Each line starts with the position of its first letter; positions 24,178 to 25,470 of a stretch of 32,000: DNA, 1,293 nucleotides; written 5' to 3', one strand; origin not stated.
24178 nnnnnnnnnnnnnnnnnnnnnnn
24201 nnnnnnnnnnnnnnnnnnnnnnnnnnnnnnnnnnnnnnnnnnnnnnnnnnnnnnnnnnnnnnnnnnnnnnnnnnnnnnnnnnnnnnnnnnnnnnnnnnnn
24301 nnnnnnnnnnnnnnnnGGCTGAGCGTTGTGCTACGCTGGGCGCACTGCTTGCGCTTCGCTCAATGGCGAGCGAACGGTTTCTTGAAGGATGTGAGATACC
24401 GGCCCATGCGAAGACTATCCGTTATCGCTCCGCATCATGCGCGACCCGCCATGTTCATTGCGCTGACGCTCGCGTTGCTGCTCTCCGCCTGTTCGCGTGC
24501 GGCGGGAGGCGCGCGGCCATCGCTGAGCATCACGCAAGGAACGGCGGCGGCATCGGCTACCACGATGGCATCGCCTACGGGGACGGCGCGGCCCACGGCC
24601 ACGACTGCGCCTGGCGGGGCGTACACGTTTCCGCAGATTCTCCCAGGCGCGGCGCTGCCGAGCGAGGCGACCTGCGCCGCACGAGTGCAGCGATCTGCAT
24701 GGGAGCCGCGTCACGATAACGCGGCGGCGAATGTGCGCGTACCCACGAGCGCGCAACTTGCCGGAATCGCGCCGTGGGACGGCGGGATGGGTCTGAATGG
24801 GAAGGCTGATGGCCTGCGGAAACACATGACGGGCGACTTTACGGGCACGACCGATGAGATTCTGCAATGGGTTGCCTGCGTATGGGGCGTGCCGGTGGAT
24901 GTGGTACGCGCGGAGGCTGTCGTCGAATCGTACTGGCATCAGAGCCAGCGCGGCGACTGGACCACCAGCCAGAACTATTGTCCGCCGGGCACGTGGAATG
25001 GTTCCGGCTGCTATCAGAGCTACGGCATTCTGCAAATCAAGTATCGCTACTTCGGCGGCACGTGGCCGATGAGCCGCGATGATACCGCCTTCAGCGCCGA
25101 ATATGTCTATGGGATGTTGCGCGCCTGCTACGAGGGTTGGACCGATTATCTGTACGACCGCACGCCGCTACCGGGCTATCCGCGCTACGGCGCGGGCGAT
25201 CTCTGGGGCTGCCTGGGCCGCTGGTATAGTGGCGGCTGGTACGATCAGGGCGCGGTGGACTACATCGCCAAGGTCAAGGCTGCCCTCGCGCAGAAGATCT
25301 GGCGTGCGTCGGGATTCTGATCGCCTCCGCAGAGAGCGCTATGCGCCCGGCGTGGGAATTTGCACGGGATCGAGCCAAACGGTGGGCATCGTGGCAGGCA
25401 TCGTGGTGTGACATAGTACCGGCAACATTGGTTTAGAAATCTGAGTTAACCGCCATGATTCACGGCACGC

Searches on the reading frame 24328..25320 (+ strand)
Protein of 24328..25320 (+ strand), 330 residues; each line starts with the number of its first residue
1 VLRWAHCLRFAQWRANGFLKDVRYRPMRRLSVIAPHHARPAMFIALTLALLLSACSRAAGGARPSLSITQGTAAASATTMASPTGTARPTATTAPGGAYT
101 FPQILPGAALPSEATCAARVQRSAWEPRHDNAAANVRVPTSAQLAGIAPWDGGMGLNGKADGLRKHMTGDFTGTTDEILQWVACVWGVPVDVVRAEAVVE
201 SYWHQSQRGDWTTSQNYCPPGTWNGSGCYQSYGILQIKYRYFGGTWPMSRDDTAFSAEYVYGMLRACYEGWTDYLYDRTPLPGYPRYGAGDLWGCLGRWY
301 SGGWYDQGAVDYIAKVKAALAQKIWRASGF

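Call 9: search_protein_families(library=pfam, proteins=[window:24328-25320:+], max_evalue=0.01)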
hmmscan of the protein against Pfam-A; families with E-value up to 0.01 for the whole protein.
window:24328-25320:+ (330 aa): 0 families

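Call 14: search_protein_families(library=phrogs, proteins=[window:24328-25320:+], max_evalue=0.01)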
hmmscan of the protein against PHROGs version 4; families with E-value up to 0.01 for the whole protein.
window:24328-25320:+ (330 aa): 0 families

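Call 67: search_protein_families(library=ncbifam, proteins=[window:24328-25320:+], max_evalue=0.01)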
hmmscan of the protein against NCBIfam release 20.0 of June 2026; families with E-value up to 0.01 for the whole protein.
window:24328-25320:+ (330 aa): 0 families

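Call 99: search_solved_structures(query=window:24328-25320:+, max_evalue=1)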
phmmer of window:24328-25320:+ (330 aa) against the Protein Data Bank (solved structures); distinct sequences matched with E-value up to 1: 0.
